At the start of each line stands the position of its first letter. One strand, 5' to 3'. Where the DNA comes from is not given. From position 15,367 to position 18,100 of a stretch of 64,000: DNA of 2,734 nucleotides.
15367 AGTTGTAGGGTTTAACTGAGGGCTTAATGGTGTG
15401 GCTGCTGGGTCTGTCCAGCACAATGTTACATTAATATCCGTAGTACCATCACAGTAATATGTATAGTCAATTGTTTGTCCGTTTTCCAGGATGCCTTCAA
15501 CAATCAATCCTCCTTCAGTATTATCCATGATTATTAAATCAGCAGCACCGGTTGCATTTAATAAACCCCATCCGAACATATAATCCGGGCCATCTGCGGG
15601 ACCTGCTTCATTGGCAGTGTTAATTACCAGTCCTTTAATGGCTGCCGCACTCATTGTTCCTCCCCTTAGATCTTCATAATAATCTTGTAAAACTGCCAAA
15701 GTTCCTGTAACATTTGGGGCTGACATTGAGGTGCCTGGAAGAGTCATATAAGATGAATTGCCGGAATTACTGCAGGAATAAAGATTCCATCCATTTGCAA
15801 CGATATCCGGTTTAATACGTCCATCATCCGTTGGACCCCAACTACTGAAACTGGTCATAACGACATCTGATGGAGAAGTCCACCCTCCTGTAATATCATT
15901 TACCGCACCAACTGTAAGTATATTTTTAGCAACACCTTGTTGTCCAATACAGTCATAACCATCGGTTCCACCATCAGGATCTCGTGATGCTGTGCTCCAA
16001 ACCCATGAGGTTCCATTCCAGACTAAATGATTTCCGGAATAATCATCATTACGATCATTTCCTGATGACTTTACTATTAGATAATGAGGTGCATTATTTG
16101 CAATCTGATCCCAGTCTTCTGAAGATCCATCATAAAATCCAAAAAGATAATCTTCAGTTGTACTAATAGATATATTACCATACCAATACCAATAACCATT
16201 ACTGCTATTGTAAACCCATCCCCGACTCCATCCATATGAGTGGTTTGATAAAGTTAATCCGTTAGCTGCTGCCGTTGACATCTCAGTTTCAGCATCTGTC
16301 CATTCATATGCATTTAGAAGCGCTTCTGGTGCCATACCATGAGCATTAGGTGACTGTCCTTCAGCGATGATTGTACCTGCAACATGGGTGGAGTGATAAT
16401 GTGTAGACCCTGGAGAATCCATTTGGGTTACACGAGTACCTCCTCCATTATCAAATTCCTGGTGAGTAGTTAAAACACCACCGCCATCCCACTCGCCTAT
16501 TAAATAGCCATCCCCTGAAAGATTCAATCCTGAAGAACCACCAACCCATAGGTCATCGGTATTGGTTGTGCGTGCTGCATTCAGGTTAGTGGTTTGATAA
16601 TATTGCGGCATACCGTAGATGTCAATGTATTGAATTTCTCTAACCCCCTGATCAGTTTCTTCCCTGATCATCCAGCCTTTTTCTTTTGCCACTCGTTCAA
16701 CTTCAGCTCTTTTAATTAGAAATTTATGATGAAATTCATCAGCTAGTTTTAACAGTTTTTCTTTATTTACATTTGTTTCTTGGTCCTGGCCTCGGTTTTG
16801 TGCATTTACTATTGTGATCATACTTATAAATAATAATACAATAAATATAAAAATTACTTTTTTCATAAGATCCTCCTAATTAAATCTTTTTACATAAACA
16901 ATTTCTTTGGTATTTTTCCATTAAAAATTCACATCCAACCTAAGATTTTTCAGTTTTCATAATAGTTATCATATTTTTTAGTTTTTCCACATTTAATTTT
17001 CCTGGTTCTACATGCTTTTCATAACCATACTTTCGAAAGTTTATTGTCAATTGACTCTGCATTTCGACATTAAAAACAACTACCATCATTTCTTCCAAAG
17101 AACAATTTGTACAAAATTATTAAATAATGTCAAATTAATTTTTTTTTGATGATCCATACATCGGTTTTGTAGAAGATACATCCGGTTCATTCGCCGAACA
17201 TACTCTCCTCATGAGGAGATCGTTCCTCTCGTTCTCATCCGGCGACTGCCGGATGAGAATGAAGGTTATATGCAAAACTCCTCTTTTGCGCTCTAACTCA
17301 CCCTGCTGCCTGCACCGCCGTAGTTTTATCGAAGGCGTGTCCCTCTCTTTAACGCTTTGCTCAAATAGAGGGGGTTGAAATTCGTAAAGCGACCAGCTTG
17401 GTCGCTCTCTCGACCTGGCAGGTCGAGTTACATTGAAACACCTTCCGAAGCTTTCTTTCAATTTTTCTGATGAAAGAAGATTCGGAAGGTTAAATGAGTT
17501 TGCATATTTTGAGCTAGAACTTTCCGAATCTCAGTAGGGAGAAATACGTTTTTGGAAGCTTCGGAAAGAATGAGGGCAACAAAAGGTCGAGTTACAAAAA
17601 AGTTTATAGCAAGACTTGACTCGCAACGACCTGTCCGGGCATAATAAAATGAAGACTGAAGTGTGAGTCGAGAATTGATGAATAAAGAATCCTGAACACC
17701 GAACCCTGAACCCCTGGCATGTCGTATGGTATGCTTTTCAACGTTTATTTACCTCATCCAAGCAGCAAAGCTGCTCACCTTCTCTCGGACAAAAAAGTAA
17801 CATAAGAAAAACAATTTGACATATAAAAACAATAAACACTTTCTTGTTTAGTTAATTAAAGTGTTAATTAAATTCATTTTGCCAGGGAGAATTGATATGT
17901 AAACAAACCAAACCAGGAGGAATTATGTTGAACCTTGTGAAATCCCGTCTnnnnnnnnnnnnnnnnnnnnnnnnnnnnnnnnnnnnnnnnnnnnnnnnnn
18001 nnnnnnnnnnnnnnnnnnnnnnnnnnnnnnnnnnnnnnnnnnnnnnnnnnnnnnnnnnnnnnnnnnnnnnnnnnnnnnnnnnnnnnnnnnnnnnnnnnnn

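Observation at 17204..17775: Largest GC-rich mosaic hairpin array fills a ~1 kb non-coding gap between divergent secreted-protein genes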

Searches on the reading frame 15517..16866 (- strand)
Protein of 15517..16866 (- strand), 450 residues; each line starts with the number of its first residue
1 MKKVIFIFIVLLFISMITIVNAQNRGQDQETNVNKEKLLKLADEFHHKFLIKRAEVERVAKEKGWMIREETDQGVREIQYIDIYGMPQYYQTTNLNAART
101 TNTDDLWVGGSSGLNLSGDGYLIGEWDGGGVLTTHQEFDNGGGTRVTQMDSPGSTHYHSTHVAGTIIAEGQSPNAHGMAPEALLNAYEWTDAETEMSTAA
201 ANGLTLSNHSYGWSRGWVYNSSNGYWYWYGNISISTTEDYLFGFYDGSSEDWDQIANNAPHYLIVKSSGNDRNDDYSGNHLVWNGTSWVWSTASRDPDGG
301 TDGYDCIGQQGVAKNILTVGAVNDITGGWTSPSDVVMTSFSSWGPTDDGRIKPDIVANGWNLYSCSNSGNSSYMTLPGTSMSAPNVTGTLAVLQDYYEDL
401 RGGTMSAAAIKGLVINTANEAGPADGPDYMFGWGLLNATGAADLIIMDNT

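Call 33: find_related_loci(query=window:15517-16866:-, collection=metagenome_contigs, flank=10000)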
Query window:15517-16866:- (450 aa) in metagenome_contigs; peptide patterns used: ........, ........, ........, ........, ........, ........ (x = any residue, [..] = any of these).
148 stretches matched a pattern; 129 encode a relative of the query (tblastn E <= 1e-3); the best 80 are kept; 80 distinct loci.
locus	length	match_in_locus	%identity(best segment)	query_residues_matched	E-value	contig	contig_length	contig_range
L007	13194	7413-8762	74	1-450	0e+0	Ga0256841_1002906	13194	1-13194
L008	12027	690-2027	60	1-450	4e-169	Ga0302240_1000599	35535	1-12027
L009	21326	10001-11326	61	1-450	3e-166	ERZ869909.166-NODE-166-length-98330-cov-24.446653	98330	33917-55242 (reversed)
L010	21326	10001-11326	60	6-450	8e-169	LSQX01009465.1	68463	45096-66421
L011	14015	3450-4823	55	7-449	5e-152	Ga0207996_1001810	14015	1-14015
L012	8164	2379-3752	55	7-449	5e-152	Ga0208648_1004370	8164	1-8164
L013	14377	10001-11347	56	1-450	8e-147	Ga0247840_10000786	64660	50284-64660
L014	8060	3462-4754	49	1-445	8e-137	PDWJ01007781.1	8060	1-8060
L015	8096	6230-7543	50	1-445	8e-136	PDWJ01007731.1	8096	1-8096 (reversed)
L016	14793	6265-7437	54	30-450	6e-136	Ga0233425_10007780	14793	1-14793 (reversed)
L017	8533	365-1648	50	1-448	7e-135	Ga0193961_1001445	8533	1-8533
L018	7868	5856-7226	50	1-448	1e-134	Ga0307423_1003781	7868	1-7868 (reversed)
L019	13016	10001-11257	51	1-448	6e-134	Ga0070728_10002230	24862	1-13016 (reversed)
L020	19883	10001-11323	51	7-448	9e-134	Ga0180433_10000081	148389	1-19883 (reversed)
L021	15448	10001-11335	52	1-448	1e-132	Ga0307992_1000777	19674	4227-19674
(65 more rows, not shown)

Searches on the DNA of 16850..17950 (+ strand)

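Call 10: search_rna_families(source=window, start=16850, end=17950, threshold=evalue, max_evalue=10, show_alignments=3)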
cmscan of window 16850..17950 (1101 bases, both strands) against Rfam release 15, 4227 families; matches with E-value up to 10: 9.
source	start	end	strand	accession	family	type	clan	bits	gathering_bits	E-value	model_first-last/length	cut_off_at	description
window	17030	17099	-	RF03474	mir-4766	Gene; miRNA;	-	17.2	72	3.4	1-56/56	no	mir-4766 microRNA precursor family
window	17434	17491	-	RF03318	mir-2208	Gene; miRNA;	-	17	70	2.6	1-61/61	no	mir-2208 microRNA precursor family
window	17431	17507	-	RF00042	CopA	Gene; antisense;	-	16.8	60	6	1-92/92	no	CopA-like RNA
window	17450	17559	+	RF04171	MIR1509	Gene; miRNA;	-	16.1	87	7.3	1-121/121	no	MIR1509 microRNA precursor family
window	17565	17621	+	RF00578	SNORD89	Gene; snRNA; snoRNA; CD-box;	-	15.9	41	5.7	1-114/114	no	Small nucleolar RNA SNORD89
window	17249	17366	+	RF01956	NEAT1_2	Gene; lncRNA;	-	14.3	60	3.1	1-116/116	no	Nuclear enriched abundant transcript 1 conserved region 2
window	17227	17264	-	RF04209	MIR7533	Gene; miRNA;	-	13.9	230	6.5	1-249/249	no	MIR7533 microRNA precursor family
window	17464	17544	+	RF00893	MIR854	Gene; miRNA;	-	13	50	1.5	1-221/221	no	MIR854 microRNA precursor family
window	17719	17822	-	RF03122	bCoV-3UTR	Cis-reg;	CL00117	11.6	112.9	3.3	151-303/326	no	Betacoronavirus 3'UTR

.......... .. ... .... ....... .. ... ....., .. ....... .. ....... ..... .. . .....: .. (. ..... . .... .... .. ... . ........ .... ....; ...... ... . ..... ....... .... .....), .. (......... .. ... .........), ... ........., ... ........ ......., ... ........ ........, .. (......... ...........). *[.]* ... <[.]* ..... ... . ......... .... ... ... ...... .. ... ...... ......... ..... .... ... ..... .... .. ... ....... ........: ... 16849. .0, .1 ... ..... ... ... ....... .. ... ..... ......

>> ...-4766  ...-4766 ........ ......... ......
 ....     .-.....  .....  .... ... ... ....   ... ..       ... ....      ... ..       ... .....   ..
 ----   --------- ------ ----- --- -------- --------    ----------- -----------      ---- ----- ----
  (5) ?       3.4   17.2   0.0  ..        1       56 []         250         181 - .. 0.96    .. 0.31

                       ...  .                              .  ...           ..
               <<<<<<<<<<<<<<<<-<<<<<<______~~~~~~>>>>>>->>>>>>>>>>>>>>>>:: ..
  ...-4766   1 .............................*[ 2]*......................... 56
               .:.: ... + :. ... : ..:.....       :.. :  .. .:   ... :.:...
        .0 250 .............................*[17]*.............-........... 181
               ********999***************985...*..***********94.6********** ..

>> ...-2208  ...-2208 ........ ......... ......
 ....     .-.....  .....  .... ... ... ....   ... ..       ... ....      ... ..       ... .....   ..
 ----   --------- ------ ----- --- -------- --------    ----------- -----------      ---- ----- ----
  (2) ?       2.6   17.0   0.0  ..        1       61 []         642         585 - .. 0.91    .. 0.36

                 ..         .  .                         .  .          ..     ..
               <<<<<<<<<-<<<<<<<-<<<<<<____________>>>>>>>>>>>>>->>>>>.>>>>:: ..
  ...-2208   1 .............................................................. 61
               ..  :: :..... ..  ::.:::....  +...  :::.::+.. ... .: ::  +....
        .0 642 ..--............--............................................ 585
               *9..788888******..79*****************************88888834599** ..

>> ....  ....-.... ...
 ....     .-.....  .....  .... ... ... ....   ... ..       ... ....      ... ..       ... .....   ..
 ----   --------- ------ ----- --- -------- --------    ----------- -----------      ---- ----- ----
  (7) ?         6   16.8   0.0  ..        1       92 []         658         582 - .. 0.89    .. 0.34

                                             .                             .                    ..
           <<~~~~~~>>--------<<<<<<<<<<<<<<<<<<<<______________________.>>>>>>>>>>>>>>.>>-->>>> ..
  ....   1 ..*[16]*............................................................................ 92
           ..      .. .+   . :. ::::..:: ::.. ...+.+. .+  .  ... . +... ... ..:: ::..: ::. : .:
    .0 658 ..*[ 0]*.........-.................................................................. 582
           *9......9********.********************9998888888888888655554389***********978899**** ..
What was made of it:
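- On Any Rfam family: Region at E up to 10, call 10.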

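Call 110: search_dna_similar(query=window:17195-17806:+, collection=plasmids, mode=distant, max_evalue=0.01, max_rows=10)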
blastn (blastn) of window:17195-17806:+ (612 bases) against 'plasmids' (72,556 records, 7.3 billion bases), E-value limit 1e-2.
No match.

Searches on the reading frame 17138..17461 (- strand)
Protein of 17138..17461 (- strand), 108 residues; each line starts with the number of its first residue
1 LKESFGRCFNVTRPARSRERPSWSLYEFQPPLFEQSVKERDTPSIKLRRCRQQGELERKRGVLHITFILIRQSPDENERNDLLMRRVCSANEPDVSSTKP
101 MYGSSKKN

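Call 12: search_protein_families(library=pfam, proteins=[window:17138-17461:-], max_evalue=0.01)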
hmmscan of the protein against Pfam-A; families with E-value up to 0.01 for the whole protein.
window:17138-17461:- (108 aa): 0 families
